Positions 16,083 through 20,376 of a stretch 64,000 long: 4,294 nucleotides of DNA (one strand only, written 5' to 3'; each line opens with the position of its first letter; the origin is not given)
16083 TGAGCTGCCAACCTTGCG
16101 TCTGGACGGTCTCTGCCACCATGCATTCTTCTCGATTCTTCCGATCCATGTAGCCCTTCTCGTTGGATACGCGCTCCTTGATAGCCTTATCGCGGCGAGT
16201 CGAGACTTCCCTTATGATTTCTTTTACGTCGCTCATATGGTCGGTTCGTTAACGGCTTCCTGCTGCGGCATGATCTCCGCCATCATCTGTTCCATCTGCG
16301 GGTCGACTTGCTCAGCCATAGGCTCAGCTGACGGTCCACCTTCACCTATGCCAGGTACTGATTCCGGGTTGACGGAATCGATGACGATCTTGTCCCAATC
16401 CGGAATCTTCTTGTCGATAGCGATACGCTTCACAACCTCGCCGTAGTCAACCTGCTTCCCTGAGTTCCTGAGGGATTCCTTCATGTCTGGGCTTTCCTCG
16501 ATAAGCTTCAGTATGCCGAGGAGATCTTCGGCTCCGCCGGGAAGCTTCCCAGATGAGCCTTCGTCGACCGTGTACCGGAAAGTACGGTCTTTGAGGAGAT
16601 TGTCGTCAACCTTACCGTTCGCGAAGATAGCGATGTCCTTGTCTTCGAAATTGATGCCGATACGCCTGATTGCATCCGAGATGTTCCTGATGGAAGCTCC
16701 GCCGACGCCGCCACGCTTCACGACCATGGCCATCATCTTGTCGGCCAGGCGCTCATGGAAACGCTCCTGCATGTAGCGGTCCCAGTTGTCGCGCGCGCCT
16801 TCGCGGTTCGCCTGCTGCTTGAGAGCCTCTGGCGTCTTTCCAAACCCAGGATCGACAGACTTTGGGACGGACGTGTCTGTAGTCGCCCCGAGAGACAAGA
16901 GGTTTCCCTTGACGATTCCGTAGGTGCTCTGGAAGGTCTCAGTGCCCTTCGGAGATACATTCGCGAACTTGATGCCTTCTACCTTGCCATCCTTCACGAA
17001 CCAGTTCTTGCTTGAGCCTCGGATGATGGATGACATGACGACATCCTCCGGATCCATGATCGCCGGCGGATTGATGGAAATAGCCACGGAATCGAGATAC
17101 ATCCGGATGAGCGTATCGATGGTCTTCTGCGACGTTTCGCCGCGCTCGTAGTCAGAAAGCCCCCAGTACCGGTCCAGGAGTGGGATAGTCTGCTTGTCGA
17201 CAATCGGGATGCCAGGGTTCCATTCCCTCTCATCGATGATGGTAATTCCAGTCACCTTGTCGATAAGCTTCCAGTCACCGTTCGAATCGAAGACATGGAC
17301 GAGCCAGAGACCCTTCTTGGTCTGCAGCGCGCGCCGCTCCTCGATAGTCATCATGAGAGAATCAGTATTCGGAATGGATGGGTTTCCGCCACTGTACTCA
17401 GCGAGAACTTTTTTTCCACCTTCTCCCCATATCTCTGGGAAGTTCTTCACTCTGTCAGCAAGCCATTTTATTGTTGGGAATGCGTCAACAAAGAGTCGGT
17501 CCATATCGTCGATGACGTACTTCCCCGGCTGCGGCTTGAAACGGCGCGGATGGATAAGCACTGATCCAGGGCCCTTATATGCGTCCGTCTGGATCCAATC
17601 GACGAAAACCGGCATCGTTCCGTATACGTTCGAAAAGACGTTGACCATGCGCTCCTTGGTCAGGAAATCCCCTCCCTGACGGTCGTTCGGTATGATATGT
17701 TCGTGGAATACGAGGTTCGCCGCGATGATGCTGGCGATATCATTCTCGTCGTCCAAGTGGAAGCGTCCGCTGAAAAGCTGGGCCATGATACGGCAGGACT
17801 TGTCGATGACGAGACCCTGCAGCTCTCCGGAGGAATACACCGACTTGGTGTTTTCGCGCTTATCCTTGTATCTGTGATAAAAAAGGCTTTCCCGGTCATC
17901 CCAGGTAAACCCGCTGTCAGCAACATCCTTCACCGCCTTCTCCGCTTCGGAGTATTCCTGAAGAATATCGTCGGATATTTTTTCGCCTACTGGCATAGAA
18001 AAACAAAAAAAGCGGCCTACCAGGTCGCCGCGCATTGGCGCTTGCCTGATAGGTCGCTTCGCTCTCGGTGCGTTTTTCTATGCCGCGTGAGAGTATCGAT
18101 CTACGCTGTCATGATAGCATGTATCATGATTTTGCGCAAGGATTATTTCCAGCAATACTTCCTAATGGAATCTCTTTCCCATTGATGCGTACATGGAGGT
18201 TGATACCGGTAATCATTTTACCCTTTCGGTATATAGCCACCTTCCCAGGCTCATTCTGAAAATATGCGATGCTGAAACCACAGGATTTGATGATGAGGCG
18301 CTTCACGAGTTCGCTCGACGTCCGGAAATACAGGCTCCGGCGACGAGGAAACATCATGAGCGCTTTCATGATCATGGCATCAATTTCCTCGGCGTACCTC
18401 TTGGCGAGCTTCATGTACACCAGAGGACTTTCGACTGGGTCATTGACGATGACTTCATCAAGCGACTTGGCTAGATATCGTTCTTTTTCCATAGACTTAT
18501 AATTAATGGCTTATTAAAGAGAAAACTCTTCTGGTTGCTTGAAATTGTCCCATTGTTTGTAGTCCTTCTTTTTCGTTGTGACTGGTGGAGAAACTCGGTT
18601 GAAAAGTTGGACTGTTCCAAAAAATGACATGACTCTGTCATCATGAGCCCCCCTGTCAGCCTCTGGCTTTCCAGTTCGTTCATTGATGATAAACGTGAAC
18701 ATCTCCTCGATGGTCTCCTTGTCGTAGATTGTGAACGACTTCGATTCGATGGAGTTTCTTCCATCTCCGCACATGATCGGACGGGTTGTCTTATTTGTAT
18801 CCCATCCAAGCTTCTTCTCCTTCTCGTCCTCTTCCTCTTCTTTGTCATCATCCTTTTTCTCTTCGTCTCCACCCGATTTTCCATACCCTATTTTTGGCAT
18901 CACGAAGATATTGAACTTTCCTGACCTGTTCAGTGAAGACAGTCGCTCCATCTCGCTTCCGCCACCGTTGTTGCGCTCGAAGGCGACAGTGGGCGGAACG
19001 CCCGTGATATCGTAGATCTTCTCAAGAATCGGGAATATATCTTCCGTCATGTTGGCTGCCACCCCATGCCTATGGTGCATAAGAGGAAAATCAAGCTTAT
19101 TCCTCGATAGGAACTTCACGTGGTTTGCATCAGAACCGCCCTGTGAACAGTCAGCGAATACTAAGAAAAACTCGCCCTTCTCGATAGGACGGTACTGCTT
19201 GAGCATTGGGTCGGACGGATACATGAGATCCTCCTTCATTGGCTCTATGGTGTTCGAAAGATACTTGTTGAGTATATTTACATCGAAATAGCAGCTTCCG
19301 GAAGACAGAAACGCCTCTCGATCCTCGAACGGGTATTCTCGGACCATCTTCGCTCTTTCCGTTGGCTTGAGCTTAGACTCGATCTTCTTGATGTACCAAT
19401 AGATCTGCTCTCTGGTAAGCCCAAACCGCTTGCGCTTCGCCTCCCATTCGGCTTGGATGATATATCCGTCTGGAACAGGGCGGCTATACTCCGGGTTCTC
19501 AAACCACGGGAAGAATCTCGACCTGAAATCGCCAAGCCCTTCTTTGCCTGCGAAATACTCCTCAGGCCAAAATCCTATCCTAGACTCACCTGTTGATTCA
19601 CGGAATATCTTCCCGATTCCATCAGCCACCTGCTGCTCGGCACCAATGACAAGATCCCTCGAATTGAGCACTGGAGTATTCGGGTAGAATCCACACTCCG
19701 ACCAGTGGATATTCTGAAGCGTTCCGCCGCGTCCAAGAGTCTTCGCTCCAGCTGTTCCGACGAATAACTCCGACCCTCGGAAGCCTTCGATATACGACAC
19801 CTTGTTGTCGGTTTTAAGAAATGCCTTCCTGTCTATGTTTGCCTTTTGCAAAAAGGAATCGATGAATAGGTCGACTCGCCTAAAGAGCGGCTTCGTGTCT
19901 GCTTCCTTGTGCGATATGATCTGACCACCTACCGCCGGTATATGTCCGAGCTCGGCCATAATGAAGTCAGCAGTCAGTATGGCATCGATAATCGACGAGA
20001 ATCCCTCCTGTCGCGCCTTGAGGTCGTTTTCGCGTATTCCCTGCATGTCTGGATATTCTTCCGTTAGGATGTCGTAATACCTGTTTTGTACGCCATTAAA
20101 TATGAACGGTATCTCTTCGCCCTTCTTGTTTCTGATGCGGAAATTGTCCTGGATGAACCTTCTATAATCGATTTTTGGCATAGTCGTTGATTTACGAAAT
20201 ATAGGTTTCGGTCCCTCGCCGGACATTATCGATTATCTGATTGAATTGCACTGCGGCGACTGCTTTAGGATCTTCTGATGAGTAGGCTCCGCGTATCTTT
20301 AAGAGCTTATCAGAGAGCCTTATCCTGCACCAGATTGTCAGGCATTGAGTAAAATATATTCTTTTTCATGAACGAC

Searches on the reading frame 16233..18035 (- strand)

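Call 25: search_protein_families(library=pfam, proteins=[window:16233-18035:-], max_evalue=0.001)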
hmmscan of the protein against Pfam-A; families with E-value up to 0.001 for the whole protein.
window:16233-18035:- (600 aa): 1 family
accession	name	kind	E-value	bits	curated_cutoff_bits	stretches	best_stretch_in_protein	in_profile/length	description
PF23899.1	SU10_portal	-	8.1e-07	28.3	30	1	263-360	300-396/593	Phage SU10 portal protein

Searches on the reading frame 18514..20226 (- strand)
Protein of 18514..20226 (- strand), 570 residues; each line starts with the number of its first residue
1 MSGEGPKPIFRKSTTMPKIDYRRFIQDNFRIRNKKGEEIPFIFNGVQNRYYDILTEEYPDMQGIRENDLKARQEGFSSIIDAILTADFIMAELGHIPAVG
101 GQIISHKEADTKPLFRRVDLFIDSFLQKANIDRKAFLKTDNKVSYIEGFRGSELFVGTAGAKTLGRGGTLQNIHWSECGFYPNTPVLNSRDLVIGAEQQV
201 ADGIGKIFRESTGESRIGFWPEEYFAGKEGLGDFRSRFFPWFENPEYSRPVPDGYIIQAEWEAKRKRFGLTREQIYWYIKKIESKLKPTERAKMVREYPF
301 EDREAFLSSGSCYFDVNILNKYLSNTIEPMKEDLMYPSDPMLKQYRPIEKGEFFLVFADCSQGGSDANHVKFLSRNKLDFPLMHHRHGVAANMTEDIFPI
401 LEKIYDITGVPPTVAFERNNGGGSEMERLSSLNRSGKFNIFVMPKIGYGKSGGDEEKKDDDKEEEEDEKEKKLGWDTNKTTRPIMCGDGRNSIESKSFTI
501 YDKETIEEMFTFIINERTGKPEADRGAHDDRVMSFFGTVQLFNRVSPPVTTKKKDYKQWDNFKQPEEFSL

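Call 25: search_protein_families(library=pfam, proteins=[window:18514-20226:-], max_evalue=0.001)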
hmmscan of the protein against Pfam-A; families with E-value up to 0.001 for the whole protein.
window:18514-20226:- (570 aa): 0 families

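Call 54: search_protein_families(library=ncbifam, proteins=[window:18514-20226:-], max_evalue=0.01)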
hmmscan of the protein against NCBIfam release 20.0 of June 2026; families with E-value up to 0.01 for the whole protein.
window:18514-20226:- (570 aa): 0 families

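Call 84: search_protein_families(library=phrogs, proteins=[window:18514-20226:-], max_evalue=0.0001)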
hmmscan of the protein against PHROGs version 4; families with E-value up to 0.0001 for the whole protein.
window:18514-20226:- (570 aa): 3 families
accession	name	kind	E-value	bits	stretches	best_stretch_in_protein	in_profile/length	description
phrog_24361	-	head and packaging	1.7e-13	51.7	1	464-554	61-150/162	terminase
phrog_38407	-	unknown function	7.5e-11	42.6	0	233-316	37-122/370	-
phrog_26724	-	unknown function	4.7e-09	37.1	1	26-218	18-188/192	-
